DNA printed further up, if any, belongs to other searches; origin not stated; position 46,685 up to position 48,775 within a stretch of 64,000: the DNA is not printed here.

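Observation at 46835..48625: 596-aa protein with two tandem phycobilisome-linker domains and a duplicated C-terminal motif, encoded right after cpeR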

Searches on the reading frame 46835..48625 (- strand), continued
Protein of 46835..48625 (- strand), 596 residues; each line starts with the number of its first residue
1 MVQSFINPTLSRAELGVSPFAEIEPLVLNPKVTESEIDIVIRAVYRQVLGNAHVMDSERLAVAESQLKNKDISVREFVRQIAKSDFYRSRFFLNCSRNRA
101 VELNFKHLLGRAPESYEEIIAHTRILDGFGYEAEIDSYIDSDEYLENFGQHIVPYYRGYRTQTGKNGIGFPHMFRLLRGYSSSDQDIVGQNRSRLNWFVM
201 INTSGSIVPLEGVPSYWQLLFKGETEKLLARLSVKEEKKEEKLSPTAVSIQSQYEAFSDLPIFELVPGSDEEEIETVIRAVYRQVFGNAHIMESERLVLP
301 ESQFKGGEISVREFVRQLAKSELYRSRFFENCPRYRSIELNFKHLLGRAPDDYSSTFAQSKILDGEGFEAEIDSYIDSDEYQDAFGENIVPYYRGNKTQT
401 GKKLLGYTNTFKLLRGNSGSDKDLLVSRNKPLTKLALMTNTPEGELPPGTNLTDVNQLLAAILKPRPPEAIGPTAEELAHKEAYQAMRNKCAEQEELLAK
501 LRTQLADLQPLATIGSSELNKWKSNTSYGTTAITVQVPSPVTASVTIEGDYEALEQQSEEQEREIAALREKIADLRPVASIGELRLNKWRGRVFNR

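Call 30: find_encoding_contigs(protein=P0094, flank=10000, max_places=2)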
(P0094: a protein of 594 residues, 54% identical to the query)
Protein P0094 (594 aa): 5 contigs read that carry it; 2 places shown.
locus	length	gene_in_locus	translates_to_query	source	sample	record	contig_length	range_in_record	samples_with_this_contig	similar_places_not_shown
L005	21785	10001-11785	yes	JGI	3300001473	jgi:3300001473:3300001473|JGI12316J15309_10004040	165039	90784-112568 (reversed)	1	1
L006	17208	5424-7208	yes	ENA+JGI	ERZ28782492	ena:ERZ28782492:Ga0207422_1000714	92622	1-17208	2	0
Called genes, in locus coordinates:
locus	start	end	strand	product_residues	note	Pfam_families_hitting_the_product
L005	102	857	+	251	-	PF05996:Fe_bilin_red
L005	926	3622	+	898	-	PF01590:GAF, PF00989:PAS, PF08448:PAS_4, PF13426:PAS_9, PF00989:PAS, PF13426:PAS_9, PF08447:PAS_3, PF08448:PAS_4, +7 more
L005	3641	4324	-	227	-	PF00072:Response_reg, PF00486:Trans_reg_C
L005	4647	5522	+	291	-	PF00427:PBS_linker_poly, PF01383:CpcD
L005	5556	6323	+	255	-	PF00427:PBS_linker_poly, PF01383:CpcD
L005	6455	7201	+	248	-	PF00427:PBS_linker_poly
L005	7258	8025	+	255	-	PF00427:PBS_linker_poly, PF01383:CpcD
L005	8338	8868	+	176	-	PF09367:CpeS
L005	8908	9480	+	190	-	PF06206:CpeT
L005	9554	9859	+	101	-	-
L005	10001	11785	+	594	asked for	PF00427:PBS_linker_poly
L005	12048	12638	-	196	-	PF09367:CpeS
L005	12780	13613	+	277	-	-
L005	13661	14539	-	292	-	PF12717:Cnd1 (faint), PF02985:HEAT (faint), PF13513:HEAT_EZ (faint), PF13646:HEAT_2, PF03130:HEAT_PBS (faint), PF00514:Arm (faint), PF13646:HEAT_2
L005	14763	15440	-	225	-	PF00427:PBS_linker_poly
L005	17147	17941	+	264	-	PF00427:PBS_linker_poly, PF01383:CpcD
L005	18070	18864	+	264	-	PF00427:PBS_linker_poly, PF01383:CpcD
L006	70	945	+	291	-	PF00427:PBS_linker_poly, PF01383:CpcD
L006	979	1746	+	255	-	PF00427:PBS_linker_poly, PF01383:CpcD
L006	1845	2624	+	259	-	PF00427:PBS_linker_poly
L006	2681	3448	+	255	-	PF00427:PBS_linker_poly, PF01383:CpcD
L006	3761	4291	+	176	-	PF09367:CpeS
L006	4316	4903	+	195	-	PF06206:CpeT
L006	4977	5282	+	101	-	-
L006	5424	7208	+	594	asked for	PF00427:PBS_linker_poly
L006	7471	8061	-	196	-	PF09367:CpeS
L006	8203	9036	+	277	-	-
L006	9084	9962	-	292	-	PF12717:Cnd1 (faint), PF02985:HEAT (faint), PF13513:HEAT_EZ (faint), PF13646:HEAT_2, PF03130:HEAT_PBS (faint), PF00514:Arm (faint), PF13646:HEAT_2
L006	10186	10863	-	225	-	PF00427:PBS_linker_poly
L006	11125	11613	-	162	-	PF00502:Phycobilisome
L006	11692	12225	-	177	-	PF00502:Phycobilisome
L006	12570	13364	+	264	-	PF00427:PBS_linker_poly, PF01383:CpcD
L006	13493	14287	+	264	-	PF00427:PBS_linker_poly, PF01383:CpcD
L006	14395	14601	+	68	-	PF01383:CpcD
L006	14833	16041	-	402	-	PF13646:HEAT_2, PF03130:HEAT_PBS (weak)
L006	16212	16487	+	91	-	-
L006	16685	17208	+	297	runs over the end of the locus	PF13513:HEAT_EZ (faint), PF12717:Cnd1 (faint), PF02985:HEAT (faint), PF03130:HEAT_PBS (faint), PF00514:Arm (faint), PF01602:Adaptin_N (weak), PF13646:HEAT_2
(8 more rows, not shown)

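Call 34: search_protein_families(library=ncbifam, proteins=[window:46835-48625:-], max_evalue=0.01)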
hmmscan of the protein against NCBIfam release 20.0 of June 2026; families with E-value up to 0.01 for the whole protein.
window:46835-48625:- (596 aa): 5 families
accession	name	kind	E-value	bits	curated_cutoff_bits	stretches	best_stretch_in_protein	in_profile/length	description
NF058512.1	Rod_Core_CpcG2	exception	1.1e-65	221.4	420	2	263-395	31-163/247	phycobilisome rod-core linker protein CpcG2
NF058511.1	Rod_Core_CpcG1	exception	1.4e-62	211.5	430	2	262-396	30-164/279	phycobilisome rod-core linker protein CpcG1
NF058514.1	Rod_Core_CpcG3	exception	7.2e-56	189.6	425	2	269-397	39-167/242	phycobilisome rod-core linker protein CpcG3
NF058513.1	Rod_Core_CpcG4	exception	1.6e-52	178.4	440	2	264-397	34-167/250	phycobilisome rod-core linker protein CpcG4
TIGR01964.1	chpXY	subfamily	0.00028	19.9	293.7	0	342-398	112-167/411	CO2 hydration protein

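Call 37: predict_structure(alignment_id=A2)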
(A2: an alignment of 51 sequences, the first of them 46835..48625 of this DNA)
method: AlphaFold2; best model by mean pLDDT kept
length: 596 residues; sequences in the alignment: 51
mean_pLDDT: 66.3   pTM: 0.33
mean pLDDT of the five models: 66.3, 65.4, 62.9, 61.9, 61.4
residues with pLDDT >= 90: 72; 70-90: 268; 50-70: 46; < 50: 210
segments of 3 or more residues with pLDDT < 50: 1-22, 160-214, 223-247, 249-259, 399-438, 440-454, 463-473, 523-548
pLDDT, mean of each block of 10 residues (from residue 1): 28 30 68 84 86 74 87 93 89 84 89 84 90 93 90 74 36 31 33 38 36 45 48 35 45 41 77 85 81 79 88 93 86 80 86 81 91 93 88 63 39 33 33 43 45 52 47 60 81 86 85 73 40 31 41 82 88 83 74 56
secondary structure, 60 per line:
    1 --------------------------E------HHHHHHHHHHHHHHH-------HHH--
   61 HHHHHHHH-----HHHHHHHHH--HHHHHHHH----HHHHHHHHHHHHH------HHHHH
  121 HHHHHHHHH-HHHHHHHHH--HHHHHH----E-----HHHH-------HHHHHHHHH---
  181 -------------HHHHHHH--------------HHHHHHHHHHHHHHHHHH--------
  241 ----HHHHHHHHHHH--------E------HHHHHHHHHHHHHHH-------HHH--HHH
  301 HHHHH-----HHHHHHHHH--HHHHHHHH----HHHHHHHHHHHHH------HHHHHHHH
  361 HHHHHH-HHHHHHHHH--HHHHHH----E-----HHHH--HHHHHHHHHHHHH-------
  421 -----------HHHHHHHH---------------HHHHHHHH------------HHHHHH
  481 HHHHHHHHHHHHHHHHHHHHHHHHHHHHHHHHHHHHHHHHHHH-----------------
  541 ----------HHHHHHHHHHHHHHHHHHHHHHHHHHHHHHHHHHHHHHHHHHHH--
elements in order: H34-48 H61-68 H74-82 H85-92 H97-109 H116-129 H131-139 H142-147 H158-161 H169-177 H194-200 H215-232 H245-255 H271-285 H298-305 H311-319 H322-329 H334-346 H353-366 H368-376 H379-384 H395-398 H401-413 H432-439 H455-462 H475-523 H551-594

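Call 74: list_cluster_members(proteins=[L004:9386-9724:+, L027:9380-10387:+, L078:9380-10387:+, P0109, P0003, L079:9260-10378:+, L007:10494-11399:+, L010:10726-13044:+, L013:4247-6325:+, L043:9353-10384:+])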
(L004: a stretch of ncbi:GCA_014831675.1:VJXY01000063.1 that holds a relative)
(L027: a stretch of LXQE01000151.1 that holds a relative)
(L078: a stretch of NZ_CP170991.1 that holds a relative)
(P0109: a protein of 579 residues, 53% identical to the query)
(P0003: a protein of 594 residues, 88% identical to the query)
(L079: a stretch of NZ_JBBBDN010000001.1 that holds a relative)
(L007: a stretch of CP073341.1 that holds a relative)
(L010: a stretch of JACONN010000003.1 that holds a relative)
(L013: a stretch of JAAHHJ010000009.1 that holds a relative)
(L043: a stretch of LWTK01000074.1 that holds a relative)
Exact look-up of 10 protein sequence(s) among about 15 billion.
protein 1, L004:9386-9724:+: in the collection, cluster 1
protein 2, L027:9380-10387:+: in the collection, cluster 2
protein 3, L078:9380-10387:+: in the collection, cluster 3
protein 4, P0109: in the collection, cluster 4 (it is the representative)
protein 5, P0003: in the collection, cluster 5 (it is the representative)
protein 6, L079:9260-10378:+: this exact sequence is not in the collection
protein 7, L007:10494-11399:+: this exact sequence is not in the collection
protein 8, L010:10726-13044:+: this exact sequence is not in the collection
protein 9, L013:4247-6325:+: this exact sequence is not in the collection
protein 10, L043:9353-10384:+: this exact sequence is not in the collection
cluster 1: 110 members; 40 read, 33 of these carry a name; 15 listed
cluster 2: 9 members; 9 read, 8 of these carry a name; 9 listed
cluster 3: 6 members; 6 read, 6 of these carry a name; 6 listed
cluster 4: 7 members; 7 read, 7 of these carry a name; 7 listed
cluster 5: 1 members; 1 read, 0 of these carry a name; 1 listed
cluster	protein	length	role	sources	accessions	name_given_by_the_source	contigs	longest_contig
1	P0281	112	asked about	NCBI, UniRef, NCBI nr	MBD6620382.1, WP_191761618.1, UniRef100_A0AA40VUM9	CpeR family transcriptional regulator [Komarekiella sp. 'clone 1'] | CpeR family transcriptional regulator n=1 Tax=Komarekiella delphini-convector SJRDD-AB1 ... | CpeR family transcriptional regulator [Komarekiella delphini-convector]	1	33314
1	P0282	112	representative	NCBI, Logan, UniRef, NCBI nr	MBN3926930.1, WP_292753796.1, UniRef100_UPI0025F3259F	CpeR family transcriptional regulator [Nostoc sp. NMS4] | CpeR family transcriptional regulator n=1 Tax=Nostoc sp. NMS4 TaxID=2815390 ...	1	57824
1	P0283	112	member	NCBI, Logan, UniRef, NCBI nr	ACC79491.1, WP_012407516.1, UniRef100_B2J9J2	hypothetical protein [Nostoc punctiforme] | Phycoerythrin-associated linker protein, CpeR n=1 Tax=Nostoc punctiforme (strain ATCC ...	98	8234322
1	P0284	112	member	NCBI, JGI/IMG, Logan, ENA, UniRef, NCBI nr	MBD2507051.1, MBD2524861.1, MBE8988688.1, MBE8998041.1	MAG: CpeR family transcriptional regulator [Nostoc sp.] | phycoerythrin-associated linker protein | CpeR family transcriptional regulator n=2 Tax=unclassified Nostoc TaxID=2593658 ...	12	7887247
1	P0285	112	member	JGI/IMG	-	phycoerythrin-associated linker protein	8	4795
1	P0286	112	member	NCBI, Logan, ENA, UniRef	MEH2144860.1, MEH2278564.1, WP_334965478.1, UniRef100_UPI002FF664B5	CpeR family transcriptional regulator [Nostoc sp.] | CpeR family transcriptional regulator n=1 Tax=Nostoc sp. TaxID=1180 RepID=UPI002FF664B5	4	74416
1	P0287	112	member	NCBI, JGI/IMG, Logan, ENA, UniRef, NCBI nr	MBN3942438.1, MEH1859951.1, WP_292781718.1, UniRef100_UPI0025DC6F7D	MAG: CpeR family transcriptional regulator [Nostoc sp.] | phycoerythrin-associated linker protein | CpeR family transcriptional regulator n=1 Tax=unclassified Nostoc TaxID=2593658 ...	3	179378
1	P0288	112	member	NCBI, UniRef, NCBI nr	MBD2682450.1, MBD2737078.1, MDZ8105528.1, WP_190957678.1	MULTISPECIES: CpeR family transcriptional regulator [Nostoc] | CpeR family transcriptional regulator n=1 Tax=Nostoc paludosum FACHB-159 TaxID=2692908 ...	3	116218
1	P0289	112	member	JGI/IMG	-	phycoerythrin-associated linker protein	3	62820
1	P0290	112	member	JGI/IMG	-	phycoerythrin-associated linker protein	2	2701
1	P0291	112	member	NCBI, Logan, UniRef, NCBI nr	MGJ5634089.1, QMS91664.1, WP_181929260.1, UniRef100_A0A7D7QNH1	CpeR family transcriptional regulator [Nostoc edaphicum] | CpeR family transcriptional regulator n=1 Tax=Nostoc edaphicum CCNP1411 TaxID=1472755 ...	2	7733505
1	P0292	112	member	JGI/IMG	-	phycoerythrin-associated linker protein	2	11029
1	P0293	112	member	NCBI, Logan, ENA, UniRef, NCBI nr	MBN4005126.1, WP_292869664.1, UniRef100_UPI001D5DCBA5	CpeR family transcriptional regulator [Nostoc sp. LPT] | CpeR family transcriptional regulator n=1 Tax=Nostoc sp. LPT TaxID=2815387 ...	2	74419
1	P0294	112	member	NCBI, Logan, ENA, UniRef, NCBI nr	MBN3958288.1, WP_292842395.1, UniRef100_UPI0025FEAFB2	CpeR family transcriptional regulator [Nostoc sp. NMS8] | CpeR family transcriptional regulator n=2 Tax=Nostoc TaxID=1177 RepID=UPI0025FEAFB2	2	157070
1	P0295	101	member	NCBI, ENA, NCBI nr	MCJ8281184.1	MAG: CpeR family transcriptional regulator [Rivularia sp. ALOHA_DT_140] | CpeR family transcriptional regulator [Rivularia sp. ALOHA_DT_140]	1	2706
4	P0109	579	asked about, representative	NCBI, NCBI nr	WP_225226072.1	phycobilisome rod-core linker polypeptide [Komarekiella delphini-convector]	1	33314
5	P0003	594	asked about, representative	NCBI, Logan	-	-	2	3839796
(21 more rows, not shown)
